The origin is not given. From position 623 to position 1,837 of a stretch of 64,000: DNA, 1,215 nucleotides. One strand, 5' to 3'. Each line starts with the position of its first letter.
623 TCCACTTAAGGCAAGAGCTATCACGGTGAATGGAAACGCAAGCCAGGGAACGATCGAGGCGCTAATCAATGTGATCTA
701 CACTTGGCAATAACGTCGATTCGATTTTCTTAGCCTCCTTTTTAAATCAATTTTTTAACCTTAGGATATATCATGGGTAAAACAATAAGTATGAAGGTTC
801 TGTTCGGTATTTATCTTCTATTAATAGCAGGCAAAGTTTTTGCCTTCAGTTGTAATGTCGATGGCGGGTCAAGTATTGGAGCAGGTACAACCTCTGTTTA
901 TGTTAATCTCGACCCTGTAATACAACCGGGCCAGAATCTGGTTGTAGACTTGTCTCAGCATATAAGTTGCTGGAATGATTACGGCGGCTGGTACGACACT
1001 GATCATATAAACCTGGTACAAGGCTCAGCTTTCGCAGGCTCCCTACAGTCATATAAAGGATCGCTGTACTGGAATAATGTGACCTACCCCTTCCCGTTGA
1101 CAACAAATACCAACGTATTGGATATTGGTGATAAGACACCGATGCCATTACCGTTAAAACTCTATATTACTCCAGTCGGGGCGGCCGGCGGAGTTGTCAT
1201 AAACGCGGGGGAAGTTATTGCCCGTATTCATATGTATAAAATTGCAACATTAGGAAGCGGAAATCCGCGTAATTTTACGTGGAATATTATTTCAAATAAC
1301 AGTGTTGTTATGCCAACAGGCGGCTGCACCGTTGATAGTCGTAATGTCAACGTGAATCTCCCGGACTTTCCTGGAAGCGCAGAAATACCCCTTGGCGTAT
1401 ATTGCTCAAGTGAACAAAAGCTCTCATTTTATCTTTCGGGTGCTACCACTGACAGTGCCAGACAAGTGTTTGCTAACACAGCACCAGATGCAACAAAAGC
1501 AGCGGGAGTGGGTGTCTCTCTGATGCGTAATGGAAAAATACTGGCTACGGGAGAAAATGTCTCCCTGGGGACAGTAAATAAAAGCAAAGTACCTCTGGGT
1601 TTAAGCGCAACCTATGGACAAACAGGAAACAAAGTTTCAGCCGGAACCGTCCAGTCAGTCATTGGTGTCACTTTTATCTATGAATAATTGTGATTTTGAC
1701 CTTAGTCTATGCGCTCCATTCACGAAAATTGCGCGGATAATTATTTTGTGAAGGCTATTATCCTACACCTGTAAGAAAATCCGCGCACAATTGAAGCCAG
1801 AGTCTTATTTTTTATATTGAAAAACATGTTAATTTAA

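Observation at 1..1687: Fimbrial subunit and adhesin genes at the window edge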

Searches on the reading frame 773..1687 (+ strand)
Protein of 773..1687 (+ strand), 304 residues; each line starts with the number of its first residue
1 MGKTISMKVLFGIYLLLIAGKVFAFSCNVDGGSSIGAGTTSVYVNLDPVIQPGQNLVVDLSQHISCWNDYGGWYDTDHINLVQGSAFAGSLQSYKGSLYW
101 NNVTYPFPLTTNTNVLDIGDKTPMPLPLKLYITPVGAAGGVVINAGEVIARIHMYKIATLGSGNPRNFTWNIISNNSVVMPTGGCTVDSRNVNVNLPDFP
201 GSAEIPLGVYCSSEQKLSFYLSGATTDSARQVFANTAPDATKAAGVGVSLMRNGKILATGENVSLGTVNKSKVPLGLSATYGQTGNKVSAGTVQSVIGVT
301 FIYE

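Call 4: search_protein_families(library=pfam, proteins=[window:773-1687:+])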
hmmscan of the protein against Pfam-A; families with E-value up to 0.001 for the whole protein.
window:773-1687:+ (304 aa): 2 families
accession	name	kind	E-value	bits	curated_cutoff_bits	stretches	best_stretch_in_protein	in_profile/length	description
PF09160.16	FimH_man-bind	-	1.2e-77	259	25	1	27-171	1-145/145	FimH, mannose binding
PF00419.26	Fimbrial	-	0.00051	20.8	25.6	0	185-302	13-149/151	Fimbrial protein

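Call 5: search_protein_families(library=ncbifam, proteins=[window:773-1687:+])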
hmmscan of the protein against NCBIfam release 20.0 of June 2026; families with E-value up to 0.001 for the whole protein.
window:773-1687:+ (304 aa): 1 family
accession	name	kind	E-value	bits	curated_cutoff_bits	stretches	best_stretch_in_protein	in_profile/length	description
NF011766.0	PRK15220.1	equivalog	4.9e-06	26.4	136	1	202-302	76-176/178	fimbrial protein YehD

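Call 9: search_solved_structures(query=window:773-1687:+, show_alignments=2)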
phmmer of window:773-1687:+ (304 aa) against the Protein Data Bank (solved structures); distinct sequences matched with E-value up to 0.001: 26.
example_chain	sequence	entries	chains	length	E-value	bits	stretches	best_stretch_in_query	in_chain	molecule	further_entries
6aow_A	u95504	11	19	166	1.2e-106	359.4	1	25-184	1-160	F9 pilus adhesin FmlH | Fml fimbrial adhesin FmlD | Putative Fml fimbrial adhesin FmlD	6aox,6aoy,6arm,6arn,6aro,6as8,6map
5lne_A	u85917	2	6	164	2.7e-105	355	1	25-182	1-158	Putative Fml fimbrial adhesin FmlD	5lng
5mts_A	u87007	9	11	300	8.5e-80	271.2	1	9-304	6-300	Protein FimH | Type 1 fimbrin D-mannose specific adhesin | FimH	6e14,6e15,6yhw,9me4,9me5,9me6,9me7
3jwn_H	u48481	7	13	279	2.2e-78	266.6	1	25-304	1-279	FimH protein | Type 1 fimbiral adhesin FimH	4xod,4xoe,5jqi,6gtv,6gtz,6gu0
5jr4_A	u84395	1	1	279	5.2e-78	265.3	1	25-304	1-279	Type 1 fimbiral adhesin FimH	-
9ccs_A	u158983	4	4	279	5.3e-78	265.3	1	25-304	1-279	Type 1 fimbiral adhesin FimH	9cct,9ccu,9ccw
1klf_B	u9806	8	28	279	8.6e-78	264.6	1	25-304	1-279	FIMH PROTEIN | MANNOSE-SPECIFIC ADHESIN FIMH | Protein FimH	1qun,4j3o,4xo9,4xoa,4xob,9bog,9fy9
1kiu_B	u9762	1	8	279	1.6e-77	263.8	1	25-304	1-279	FimH PROTEIN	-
8v3j_A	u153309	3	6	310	8.2e-77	261.4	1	25-304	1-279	Type 1 fimbrin D-mannose specific adhesin,Protein FimG | Type 1 fimbrin D-mannose specific adhesin FimH, Donor strand complemented with FimG peptid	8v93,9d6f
3rfz_A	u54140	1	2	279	7.7e-76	258.2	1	25-304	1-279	Type 1 fimbrial adhesin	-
7szo_H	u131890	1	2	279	2.3e-75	256.7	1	25-304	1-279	FimH,F1C putative fimbrial adhesin fusion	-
3mcy_A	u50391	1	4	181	5.7e-43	150.3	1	25-199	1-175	FimH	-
9at9_B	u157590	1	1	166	1.3e-37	132.7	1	25-184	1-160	FimH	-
1ze3_H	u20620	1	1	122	5.1e-37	130.8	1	182-304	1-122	FimH protein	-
7q3n_F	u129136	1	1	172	1.5e-36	129.2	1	25-184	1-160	Type 1 fimbiral adhesin FimH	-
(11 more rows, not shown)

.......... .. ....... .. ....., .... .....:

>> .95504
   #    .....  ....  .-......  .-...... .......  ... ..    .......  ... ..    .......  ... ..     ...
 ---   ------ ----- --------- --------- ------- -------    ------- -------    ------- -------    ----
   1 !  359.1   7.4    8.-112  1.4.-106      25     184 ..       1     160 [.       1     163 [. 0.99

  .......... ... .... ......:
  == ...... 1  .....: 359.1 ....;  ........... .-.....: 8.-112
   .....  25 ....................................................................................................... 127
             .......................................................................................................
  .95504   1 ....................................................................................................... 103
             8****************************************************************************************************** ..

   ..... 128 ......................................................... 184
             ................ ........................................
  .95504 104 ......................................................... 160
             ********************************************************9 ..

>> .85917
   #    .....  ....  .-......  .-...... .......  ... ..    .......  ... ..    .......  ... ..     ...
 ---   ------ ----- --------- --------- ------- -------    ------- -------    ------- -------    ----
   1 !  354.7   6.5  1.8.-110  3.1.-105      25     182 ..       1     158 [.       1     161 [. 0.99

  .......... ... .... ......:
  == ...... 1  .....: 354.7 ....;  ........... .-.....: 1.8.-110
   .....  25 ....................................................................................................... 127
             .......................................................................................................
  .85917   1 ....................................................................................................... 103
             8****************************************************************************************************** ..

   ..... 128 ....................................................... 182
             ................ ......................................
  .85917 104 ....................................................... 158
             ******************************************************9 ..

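Call 10: find_encoding_contigs(protein=window:773-1684:+, flank=10000, max_places=8)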
Protein window:773-1684:+ (304 aa): 2 contigs read that carry it; 2 places shown.
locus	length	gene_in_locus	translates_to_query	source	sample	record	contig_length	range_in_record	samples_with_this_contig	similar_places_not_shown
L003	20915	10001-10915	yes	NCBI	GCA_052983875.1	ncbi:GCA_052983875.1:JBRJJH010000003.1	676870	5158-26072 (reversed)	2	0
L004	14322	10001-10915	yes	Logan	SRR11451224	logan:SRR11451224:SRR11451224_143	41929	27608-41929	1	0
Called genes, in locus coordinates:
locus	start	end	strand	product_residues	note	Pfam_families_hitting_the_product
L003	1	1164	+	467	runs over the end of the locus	PF00890:FAD_binding_2, PF01266:DAO, PF03486:HI0933_like, PF07992:Pyr_redox_2 (weak), PF12831:FAD_oxidored, PF01266:DAO (weak)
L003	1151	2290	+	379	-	PF27541:CitB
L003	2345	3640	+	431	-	PF00083:Sugar_tr, PF07690:MFS_1, PF00083:Sugar_tr (weak)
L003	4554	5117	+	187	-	PF00419:Fimbrial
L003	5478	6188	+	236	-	PF00345:PapD_N, PF02753:PapD_C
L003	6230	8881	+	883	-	PF13954:PapC_N, PF00577:Usher, PF13953:PapC_C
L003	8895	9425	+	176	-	PF00419:Fimbrial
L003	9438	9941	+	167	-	PF00419:Fimbrial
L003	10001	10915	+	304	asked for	PF09160:FimH_man-bind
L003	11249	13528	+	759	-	PF00384:Molybdopterin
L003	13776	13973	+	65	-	PF17073:SafA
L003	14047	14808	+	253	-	PF00165:HTH_AraC (weak), PF12833:HTH_18, PF00165:HTH_AraC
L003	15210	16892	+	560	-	PF00884:Sulfatase, PF01663:Phosphodiest (weak), PF16347:SGSH_C (weak)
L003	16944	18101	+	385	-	PF04055:Radical_SAM, PF13353:Fer4_12 (weak), PF12345:DUF3641 (faint), PF13186:SPASM (weak)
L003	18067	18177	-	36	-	PF23696:YneP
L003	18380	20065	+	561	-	PF06472:ABC_membrane_2, PF05992:SbmA_BacA, PF00005:ABC_tran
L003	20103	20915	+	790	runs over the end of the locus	PF07715:Plug (weak)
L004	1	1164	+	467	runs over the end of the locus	PF00890:FAD_binding_2, PF01266:DAO, PF03486:HI0933_like, PF07992:Pyr_redox_2 (weak), PF12831:FAD_oxidored, PF01266:DAO (weak)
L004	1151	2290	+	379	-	PF27541:CitB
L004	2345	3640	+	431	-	PF00083:Sugar_tr, PF07690:MFS_1, PF00083:Sugar_tr (weak)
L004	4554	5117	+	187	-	PF00419:Fimbrial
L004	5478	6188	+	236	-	PF00345:PapD_N, PF02753:PapD_C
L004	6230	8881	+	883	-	PF13954:PapC_N, PF00577:Usher, PF13953:PapC_C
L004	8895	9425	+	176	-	PF00419:Fimbrial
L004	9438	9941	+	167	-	PF00419:Fimbrial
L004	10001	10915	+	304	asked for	PF09160:FimH_man-bind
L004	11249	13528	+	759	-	PF00384:Molybdopterin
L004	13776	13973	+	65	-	PF17073:SafA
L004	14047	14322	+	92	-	?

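Call 38: search_protein_families(library=ncbifam, proteins=[L004:4554-5117:+, L004:5478-6188:+, L004:6230-8881:+, L004:8895-9425:+], max_evalue=1e-10)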
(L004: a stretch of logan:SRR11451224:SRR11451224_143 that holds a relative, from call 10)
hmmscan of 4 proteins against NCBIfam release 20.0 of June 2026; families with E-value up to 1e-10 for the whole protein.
L004:4554-5117:+ (187 aa): 14 families
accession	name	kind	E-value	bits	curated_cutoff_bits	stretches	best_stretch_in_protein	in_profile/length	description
NF011741.1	PRK15194.1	equivalog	2.7e-51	174.2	140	1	1-186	1-184/185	type 1 fimbrial major subunit FimA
NF011734.0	PRK15187.1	equivalog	9.3e-34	116.7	247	1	4-186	3-179/180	fimbrial protein BcfA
NF052361.1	FimI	equivalog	3.8e-31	108.1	300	1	14-186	10-178/179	type 1 fimbrial minor subunit FimI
NF011756.0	PRK15209.1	equivalog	3.7e-27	94.9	221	1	9-186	6-173/174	long polar fimbrial major subunit LpfA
NF007402.0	PRK09934.1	equivalog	1.4e-21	77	168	1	30-186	23-170/171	fimbria assembly protein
NF052362.1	FimF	equivalog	1.9e-21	76.4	200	1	33-186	20-174/175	type 1 fimbrial adaptor subunit FimF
NF011817.0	PRK15289.1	equivalog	2.5e-20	73.1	203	1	33-186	22-188/190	chaperone-usher fimbrial major subunit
NF011747.0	PRK15200.1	equivalog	7.7e-19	67.8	210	1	31-184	21-174/177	type 1 fimbrial protein subunit FimI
NF011828.0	PRK15300.1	equivalog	2.8e-18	66.5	229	1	13-186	7-178/179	fimbrial protein StiA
NF007276.0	PRK09733.1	equivalog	4e-15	56.1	189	1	13-186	8-182/183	fimbrial-like protein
NF011738.0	PRK15191.1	equivalog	1.2e-13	51.2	238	1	35-186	21-171/172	fimbrial protein BcfF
NF011752.0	PRK15205.1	equivalog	4.5e-13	49.4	169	1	15-186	11-175/176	long polar fimbrial protein LpfE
NF011757.0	PRK15210.1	equivalog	8.7e-13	48.9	241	1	15-187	14-194/194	fimbrial protein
NF011737.0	PRK15190.1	equivalog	7.2e-12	45.3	240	1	39-186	30-180/181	fimbrial protein BcfE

L004:5478-6188:+ (236 aa): 20 families
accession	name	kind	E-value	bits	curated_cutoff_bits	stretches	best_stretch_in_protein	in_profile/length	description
NF011742.0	PRK15195.1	equivalog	3.1e-77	258.9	327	1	15-234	9-228/230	type 1 fimbria chaperone FimC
NF011735.0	PRK15188.1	equivalog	3.5e-66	222.8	365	1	10-230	5-222/228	fimbrial chaperone protein BcfB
NF011755.1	PRK15208.1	exception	9.5e-56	188.7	360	1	15-227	4-216/225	long polar fimbrial biogenesis chaperone LpfB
NF011827.0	PRK15299.1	equivalog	6.7e-48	163.1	375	1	14-234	5-226/227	fimbrial chaperone protein StiB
NF011818.0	PRK15290.1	equivalog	1.2e-47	162.4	317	1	13-234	19-242/243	fimbrial chaperone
NF011823.0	PRK15295.1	equivalog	2.2e-45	154.7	309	1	18-226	9-218/227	fimbrial assembly chaperone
NF011758.0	PRK15211.1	equivalog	1.9e-42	145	248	1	13-226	5-223/230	fimbrial chaperone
NF007398.0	PRK09926.1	equivalog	1.3e-41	142.8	285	1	16-227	10-239/246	fimbrial chaperone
NF011790.0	PRK15254.1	equivalog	1.4e-35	122.7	370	1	13-227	6-226/247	fimbrial chaperone protein StdC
NF011782.0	PRK15246.1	equivalog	4.2e-35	121.1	277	1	12-227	9-232/252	fimbrial assembly chaperone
NF011770.1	PRK15224.1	exception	3e-31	108.8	475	1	29-226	35-236/246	pili assembly chaperone SafB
NF011739.0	PRK15192.1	equivalog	1.4e-30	106.3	296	1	26-228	17-223/234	pili/flagellar-assembly chaperone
NF011764.0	PRK15218.1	equivalog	4.4e-29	101.4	372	1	17-192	4-182/226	fimbrial assembly chaperone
NF011789.1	PRK15253.1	exception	1.2e-28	100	500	1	23-226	10-218/227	fimbrial biogenesis chaperone StcB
NF008483.0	PRK11385.1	equivalog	2.6e-26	92.3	357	1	18-230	9-230/236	fimbrial chaperone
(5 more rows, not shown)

L004:6230-8881:+ (883 aa): 15 families
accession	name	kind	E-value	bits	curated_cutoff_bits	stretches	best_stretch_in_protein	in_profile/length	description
NF011740.0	PRK15193.1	equivalog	1.9e-296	985.5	995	1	11-883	6-877/877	fimbrial biogenesis usher protein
NF011745.0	PRK15198.1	subfamily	1.9e-254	846.6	975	1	36-877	22-850/860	outer membrane usher protein FimD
NF011754.0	PRK15207.1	equivalog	2.1e-222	740.7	1271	1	21-882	14-841/842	outer membrane usher protein LpfC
NF007337.0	PRK09828.1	equivalog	4.9e-173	577.4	830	1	24-870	15-848/865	outer membrane usher protein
NF011826.0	PRK15298.1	equivalog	5.2e-167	557.3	1422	1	12-866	4-831/848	fimbrial outer membrane usher protein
NF011769.0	PRK15223.1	equivalog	1.3e-166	555.8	1105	1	22-883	3-836/836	fimbrial biogenesis outer membrane usher protein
NF011822.1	PRK15294.1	equivalog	2.8e-164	548.3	1397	1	31-869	19-831/845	fimbrial outer membrane usher protein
NF011784.0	PRK15248.1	equivalog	3.9e-130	435.3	996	1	27-877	14-846/853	fimbrial outer membrane usher protein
NF011763.0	PRK15217.1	subfamily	5.7e-125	418.4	933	1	41-864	24-813/826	fimbrial biogenesis outer membrane usher protein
NF011774.0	PRK15235.1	exception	3.8e-109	366.1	1191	1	60-873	39-805/814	SEF14/SEF18 fimbria usher protein SefC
NF011760.0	PRK15213.1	equivalog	1.7e-100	337.2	752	1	25-851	13-774/796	PefC/AfrB family outer membrane usher protein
NF011812.0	PRK15284.1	subfamily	1.2e-98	331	972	1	26-877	15-838/881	outer membrane usher protein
NF011791.0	PRK15255.1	equivalog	4.3e-94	316.1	1289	1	22-860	3-809/829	fimbrial outer membrane usher protein StdB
NF011804.0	PRK15273.1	equivalog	5.2e-70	236.2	1371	1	41-867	32-823/899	fimbrial biogenesis outer membrane usher protein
NF011832.0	PRK15304.1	subfamily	1e-58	199.1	723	1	68-882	57-800/801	fimbrial biogenesis usher protein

L004:8895-9425:+ (176 aa): 13 families
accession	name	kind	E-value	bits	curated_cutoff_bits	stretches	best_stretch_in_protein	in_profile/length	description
NF052362.1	FimF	equivalog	2.1e-71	239.1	200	1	1-176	1-175/175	type 1 fimbrial adaptor subunit FimF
NF011756.0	PRK15209.1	equivalog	9.9e-23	80.5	221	1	16-175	17-173/174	long polar fimbrial major subunit LpfA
NF011741.1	PRK15194.1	equivalog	1.3e-22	80.6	140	1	26-175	34-184/185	type 1 fimbrial major subunit FimA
NF011738.0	PRK15191.1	equivalog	1.4e-22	80.3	238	1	5-175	3-171/172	fimbrial protein BcfF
NF052361.1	FimI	equivalog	3.4e-21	75.7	300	1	18-176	23-179/179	type 1 fimbrial minor subunit FimI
NF007402.0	PRK09934.1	equivalog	9.1e-19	67.9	168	1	23-175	21-170/171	fimbria assembly protein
NF011737.0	PRK15190.1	equivalog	1.4e-18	67.2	240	1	22-174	22-179/181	fimbrial protein BcfE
NF011828.0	PRK15300.1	equivalog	3.4e-17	63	229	1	19-175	23-178/179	fimbrial protein StiA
NF011747.0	PRK15200.1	equivalog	5.7e-16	58.4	210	1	26-173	28-174/177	type 1 fimbrial protein subunit FimI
NF011792.0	PRK15260.1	equivalog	1.6e-14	54.1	264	1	23-176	27-178/178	fimbrial protein SteF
NF011824.1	PRK15296.1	equivalog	5.1e-14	52.6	400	1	5-176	5-181/181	fimbrial protein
NF011817.0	PRK15289.1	equivalog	2.4e-13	50.3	203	1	15-105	16-106/190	chaperone-usher fimbrial major subunit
NF052363.1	FimG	equivalog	1.7e-11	44.1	220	1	7-97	8-96/166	type 1 fimbrial minor subunit FimG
